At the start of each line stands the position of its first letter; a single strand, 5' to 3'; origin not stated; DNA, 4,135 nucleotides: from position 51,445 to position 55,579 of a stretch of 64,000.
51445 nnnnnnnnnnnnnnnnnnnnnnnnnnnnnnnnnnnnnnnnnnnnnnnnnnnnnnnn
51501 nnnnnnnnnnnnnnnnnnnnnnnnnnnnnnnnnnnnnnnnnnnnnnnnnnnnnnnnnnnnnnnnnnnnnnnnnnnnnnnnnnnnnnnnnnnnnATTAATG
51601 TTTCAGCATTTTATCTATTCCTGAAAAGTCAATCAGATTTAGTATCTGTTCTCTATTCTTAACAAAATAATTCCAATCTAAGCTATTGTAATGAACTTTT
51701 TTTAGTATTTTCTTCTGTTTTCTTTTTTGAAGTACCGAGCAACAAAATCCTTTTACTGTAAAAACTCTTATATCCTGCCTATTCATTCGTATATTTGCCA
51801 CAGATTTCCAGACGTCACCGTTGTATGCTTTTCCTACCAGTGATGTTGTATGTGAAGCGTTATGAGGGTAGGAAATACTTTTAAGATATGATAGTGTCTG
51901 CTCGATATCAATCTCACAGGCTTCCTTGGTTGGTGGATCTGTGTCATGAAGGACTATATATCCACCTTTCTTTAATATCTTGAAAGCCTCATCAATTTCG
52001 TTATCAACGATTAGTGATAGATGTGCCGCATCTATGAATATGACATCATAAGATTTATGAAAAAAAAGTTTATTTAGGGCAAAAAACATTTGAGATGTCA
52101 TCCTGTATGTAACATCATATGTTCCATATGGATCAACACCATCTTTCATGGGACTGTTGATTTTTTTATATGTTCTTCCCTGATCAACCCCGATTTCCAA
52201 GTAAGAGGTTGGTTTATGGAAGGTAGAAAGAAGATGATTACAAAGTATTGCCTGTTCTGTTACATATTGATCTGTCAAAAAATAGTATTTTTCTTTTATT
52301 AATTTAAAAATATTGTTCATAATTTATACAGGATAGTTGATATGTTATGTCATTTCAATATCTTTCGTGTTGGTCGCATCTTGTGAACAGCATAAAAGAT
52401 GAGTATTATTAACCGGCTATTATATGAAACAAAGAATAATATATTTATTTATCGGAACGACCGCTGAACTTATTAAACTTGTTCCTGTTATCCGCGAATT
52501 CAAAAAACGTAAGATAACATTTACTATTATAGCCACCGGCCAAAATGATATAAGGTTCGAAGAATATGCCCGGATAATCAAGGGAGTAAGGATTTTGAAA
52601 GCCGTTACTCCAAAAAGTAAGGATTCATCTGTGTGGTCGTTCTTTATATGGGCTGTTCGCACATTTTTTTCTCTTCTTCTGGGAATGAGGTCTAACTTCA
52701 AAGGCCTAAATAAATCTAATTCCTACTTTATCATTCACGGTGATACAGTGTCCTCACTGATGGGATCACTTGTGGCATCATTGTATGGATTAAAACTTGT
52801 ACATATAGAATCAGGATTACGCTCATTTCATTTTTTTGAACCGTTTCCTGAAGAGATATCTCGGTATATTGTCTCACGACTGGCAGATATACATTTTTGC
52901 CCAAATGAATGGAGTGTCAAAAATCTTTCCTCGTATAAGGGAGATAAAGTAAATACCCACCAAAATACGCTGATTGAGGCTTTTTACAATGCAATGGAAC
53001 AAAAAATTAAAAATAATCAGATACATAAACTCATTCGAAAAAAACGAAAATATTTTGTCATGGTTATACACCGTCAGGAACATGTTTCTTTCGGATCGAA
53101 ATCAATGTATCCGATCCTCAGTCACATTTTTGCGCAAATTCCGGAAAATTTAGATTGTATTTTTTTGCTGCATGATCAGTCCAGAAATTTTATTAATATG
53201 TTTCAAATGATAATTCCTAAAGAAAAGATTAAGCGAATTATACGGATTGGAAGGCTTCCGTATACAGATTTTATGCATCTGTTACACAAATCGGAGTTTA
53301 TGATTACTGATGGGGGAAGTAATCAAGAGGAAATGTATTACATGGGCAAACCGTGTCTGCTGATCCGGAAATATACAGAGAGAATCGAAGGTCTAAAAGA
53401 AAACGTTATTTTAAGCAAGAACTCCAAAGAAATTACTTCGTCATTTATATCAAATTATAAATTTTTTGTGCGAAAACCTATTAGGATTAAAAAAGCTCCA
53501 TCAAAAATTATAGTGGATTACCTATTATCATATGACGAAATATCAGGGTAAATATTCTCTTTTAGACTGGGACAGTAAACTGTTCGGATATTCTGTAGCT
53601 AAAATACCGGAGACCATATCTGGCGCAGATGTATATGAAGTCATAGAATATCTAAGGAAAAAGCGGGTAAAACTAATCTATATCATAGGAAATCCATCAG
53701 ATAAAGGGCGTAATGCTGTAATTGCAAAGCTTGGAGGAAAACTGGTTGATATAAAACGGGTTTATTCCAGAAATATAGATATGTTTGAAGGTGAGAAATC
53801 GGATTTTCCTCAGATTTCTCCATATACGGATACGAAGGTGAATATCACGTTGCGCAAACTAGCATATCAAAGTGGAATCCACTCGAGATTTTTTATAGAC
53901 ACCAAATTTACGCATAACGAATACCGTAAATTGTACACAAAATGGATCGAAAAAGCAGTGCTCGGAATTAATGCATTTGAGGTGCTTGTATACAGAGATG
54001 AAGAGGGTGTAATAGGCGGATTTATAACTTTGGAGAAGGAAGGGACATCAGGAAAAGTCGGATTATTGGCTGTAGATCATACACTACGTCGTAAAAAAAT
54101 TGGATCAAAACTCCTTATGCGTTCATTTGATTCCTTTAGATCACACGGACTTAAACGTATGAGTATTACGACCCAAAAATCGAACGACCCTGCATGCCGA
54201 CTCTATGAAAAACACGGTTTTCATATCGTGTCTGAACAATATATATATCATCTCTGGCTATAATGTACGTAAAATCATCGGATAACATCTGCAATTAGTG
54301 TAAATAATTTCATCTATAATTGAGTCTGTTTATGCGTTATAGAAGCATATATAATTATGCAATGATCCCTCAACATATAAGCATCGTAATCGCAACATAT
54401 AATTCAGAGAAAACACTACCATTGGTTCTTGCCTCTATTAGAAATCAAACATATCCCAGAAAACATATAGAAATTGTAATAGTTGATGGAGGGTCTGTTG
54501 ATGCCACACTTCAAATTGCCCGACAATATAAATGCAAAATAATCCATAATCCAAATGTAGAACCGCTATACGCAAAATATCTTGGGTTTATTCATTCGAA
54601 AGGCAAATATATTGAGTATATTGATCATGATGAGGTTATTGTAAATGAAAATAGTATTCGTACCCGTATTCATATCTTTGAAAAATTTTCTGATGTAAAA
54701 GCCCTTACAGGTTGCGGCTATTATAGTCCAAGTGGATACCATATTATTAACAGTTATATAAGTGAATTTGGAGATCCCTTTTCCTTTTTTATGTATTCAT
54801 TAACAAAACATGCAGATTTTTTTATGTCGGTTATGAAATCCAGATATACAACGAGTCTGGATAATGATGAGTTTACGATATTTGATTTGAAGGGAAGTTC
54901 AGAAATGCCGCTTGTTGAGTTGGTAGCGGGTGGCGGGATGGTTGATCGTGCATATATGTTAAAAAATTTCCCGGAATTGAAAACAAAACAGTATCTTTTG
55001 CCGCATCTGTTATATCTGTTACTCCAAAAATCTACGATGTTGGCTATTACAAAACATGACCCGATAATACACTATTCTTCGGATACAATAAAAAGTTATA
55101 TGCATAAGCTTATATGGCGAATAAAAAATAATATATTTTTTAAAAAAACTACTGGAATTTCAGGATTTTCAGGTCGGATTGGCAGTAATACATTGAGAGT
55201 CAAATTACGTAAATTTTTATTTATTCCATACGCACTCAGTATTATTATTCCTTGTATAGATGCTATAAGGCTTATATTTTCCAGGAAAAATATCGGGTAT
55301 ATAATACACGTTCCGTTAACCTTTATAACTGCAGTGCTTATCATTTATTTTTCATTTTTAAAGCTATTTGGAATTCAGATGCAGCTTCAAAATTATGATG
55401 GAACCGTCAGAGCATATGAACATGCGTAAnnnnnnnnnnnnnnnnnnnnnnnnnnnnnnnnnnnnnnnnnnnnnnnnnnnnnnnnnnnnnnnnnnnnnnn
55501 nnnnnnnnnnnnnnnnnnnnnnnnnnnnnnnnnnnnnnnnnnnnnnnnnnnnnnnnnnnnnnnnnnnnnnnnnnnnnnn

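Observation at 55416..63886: Three paralogous ~600-770 aa polytopic membrane proteins of an unrecognised family, interleaved with a SAM methyltransferase and a GtrA-like small membrane protein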

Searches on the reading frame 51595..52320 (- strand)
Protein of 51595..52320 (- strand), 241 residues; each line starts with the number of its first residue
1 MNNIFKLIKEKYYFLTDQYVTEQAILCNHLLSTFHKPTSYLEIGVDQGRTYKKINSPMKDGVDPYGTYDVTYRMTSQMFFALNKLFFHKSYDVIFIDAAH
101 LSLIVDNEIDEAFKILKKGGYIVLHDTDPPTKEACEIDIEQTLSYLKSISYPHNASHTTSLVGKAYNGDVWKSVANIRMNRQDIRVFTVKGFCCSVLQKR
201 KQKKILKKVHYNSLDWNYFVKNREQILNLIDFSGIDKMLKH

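Call 14: search_protein_families(library=pfam, proteins=[window:51595-52320:-], max_evalue=0.01)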
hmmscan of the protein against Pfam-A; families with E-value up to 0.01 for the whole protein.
window:51595-52320:- (241 aa): 2 families
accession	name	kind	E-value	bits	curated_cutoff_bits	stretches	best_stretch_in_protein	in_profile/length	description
PF13578.12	Methyltransf_24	-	7.2e-07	30.5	26.3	1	71-127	49-105/105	Methyltransferase domain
PF13847.12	Methyltransf_31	-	0.001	19.2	27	1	76-136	60-127/145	Methyltransferase domain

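Call 75: search_protein_families(library=ncbifam, proteins=[window:51595-52320:-], max_evalue=1e-8)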
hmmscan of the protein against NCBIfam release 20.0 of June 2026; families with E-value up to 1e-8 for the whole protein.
window:51595-52320:- (241 aa): 0 families

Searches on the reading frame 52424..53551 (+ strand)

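Call 14: search_protein_families(library=pfam, proteins=[window:52424-53551:+], max_evalue=0.01)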
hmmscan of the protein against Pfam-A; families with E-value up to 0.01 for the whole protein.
window:52424-53551:+ (375 aa): 1 family
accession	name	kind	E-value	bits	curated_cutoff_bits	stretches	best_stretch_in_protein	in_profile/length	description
PF02350.25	Epimerase_2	-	1.7e-45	155.8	30.6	1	100-339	69-311/347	UDP-N-acetylglucosamine 2-epimerase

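Call 75: search_protein_families(library=ncbifam, proteins=[window:52424-53551:+], max_evalue=1e-8)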
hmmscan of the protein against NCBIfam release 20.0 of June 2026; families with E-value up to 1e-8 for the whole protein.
window:52424-53551:+ (375 aa): 2 families
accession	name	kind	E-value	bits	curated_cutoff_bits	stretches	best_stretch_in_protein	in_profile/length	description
TIGR00236.1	wecB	equivalog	7.4e-49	166.8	210.15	1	7-325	4-311/366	non-hydrolyzing UDP-N-acetylglucosamine 2-epimerase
TIGR03568.1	NeuC_NnaA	equivalog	2.7e-12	46.2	235.9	1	6-314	3-306/365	UDP-N-acetylglucosamine 2-epimerase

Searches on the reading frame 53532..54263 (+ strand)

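Call 14: search_protein_families(library=pfam, proteins=[window:53532-54263:+], max_evalue=0.01)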
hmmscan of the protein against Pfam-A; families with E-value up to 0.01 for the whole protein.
window:53532-54263:+ (243 aa): 5 families
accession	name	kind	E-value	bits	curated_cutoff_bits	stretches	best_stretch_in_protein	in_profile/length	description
PF00583.31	Acetyltransf_1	-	1.7e-14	54.5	20.7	1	141-230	27-116/116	Acetyltransferase (GNAT) family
PF13508.13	Acetyltransf_7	-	7.6e-12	45.9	27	1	150-231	4-83/84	Acetyltransferase (GNAT) domain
PF13673.13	Acetyltransf_10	-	1.7e-10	41.4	23.6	1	149-236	31-113/128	Acetyltransferase (GNAT) domain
PF08445.16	FR47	-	0.00021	21.7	22.1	1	173-236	21-83/86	FR47-like protein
PF13302.13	Acetyltransf_3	-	0.0017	19.5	25.4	1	125-231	31-138/138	Acetyltransferase (GNAT) domain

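Call 75: search_protein_families(library=ncbifam, proteins=[window:53532-54263:+], max_evalue=1e-8)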
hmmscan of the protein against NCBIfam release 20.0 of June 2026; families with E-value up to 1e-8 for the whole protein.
window:53532-54263:+ (243 aa): 3 families
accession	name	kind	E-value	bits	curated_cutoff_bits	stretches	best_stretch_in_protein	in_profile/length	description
NF008212.0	PRK10975.1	equivalog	9e-27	94.4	219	1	8-237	7-227/232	dTDP-4-amino-4,6-dideoxy-D-galactose acyltransferase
TIGR02382.1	wecD_rffC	equivalog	1.1e-18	67.5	195.1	1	106-237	56-187/191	dTDP-4-amino-4,6-dideoxy-D-galactose acyltransferase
TIGR01575.1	rimI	equivalog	1.4e-10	41.4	86.4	1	152-236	35-118/132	ribosomal protein S18-alanine N-acetyltransferase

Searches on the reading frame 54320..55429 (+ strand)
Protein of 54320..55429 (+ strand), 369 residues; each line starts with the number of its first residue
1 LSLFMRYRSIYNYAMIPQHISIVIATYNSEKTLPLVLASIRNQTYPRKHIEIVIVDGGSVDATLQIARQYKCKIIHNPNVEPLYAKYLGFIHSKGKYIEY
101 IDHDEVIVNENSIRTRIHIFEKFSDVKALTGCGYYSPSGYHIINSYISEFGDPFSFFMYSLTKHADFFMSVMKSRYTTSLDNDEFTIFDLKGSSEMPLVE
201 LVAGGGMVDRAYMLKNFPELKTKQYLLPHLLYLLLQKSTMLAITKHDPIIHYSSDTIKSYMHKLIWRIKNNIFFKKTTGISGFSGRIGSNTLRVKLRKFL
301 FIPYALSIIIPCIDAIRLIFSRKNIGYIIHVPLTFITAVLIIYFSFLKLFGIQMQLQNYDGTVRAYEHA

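Call 14: search_protein_families(library=pfam, proteins=[window:54320-55429:+], max_evalue=0.01)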
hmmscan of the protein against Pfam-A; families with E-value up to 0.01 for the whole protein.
window:54320-55429:+ (369 aa): 3 families
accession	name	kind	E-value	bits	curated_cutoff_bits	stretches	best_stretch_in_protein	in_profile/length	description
PF00535.33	Glycos_transf_2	-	6.7e-20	72.1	23.3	1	21-118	1-101/168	Glycosyl transferase family 2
PF13641.12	Glyco_tranf_2_3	-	3.6e-06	27.6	27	1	17-135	1-125/230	Glycosyltransferase like family 2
PF10111.15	Glyco_tranf_2_2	-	0.00088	19.3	27.3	1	21-109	1-96/276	Glycosyltransferase like family 2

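Call 41: search_solved_structures(query=window:54320-55429:+, max_evalue=0.001)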
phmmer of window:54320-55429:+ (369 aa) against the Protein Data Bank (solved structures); distinct sequences matched with E-value up to 0.001: 15.
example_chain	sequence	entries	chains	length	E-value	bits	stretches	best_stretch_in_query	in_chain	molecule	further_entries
5tze_C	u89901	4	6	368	8.3e-10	41.6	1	20-130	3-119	Glycosyl transferase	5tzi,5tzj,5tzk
5hea_A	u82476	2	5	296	8.3e-10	41.6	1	19-108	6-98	Putative glycosyltransferase (GalT1)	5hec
6p61_A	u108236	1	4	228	1.8e-09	40.5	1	19-141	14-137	Glycosyltransferase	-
5tz8_A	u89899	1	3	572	1.8e-09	40.5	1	20-130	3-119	Glycosyl transferase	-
8vh7_A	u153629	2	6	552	6.5e-07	32.1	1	20-185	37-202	Heparosan synthase B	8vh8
8viw_A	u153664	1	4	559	6.6e-07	32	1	20-185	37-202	Heparosan synthase B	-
2z87_A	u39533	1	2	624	1.8e-06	30.6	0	15-74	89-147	Chondroitin synthase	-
2z86_A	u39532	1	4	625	1.8e-06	30.6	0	15-74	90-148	Chondroitin synthase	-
9jma_A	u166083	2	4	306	1.3e-05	27.8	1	20-108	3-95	GalNAc(5)-diNAcBac-PP-undecaprenol beta-1,3-glucosyltransferase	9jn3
8bz8_A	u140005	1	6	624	9.8e-05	24.9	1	20-131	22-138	Glycosyltransferase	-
8bz4_A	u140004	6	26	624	9.8e-05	24.9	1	20-131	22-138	Glycosyltransferase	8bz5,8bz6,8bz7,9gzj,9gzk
9omm_A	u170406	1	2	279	0.00024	23.6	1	19-80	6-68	Glycosyltransferase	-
9omh_A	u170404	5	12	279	0.00024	23.6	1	19-80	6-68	Glycosyltransferase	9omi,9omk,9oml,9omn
9omj_A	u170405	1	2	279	0.00027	23.4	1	20-80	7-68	Glycosyltransferase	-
6h1j_A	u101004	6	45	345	0.00078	21.9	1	18-114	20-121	Probable ss-1,3-N-acetylglucosaminyltransferase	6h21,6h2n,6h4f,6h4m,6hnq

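Call 68: search_protein_families(library=ncbifam, proteins=[window:54320-55429:+], max_evalue=0.00001)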
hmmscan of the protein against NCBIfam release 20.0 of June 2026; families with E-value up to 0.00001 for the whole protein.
window:54320-55429:+ (369 aa): 10 families
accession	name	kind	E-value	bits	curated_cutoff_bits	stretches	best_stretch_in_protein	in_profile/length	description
TIGR03111.1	glyc2_xrt_Gpos1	hypoth_equivalog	1.3e-14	53.9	363.95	1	14-132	46-168/439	TIGR03111 family XrtG-associated glycosyltransferase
NF041875.1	EPS_EpsD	equivalog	1.3e-13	51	370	1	20-118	1-102/325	exopolysaccharide biosynthesis glycosyltransferase EpsD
NF007482.0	PRK10073.1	equivalog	1.9e-13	50.2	423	1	18-109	6-100/334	glycosyltransferase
TIGR04283.1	glyco_like_mftF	equivalog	2.3e-10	40.4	182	1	20-79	1-58/221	TIGR04283 family arsenosugar biosynthesis glycosyltransferase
NF047683.1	TeichurnBiosyTuaG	equivalog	1.7e-09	37.7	400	1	18-136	6-127/252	teichuronic acid biosynthesis protein TuaG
NF038302.1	EPS_HpsE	equivalog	2.9e-09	36.3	300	1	20-107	3-99/307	hormogonium polysaccharide biosynthesis glycosyltransferase HpsE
TIGR03937.1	PgaC_IcaA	equivalog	2.1e-08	33.6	422.3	1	18-131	45-161/407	poly-beta-1,6-N-acetyl-D-glucosamine synthase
NF053739.1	GlytfEpsEBac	equivalog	6e-08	32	450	1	20-125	3-112/265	glycosyltransferase EpsE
NF010496.0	PRK13915.1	equivalog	1.7e-07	30.7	262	1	18-87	31-101/307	glucosyl-3-phosphoglycerate synthase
TIGR03965.1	mycofact_glyco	equivalog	2.5e-06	26.7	280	1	17-105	73-165/467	mycofactocin biosynthesis glycosyltransferase MftF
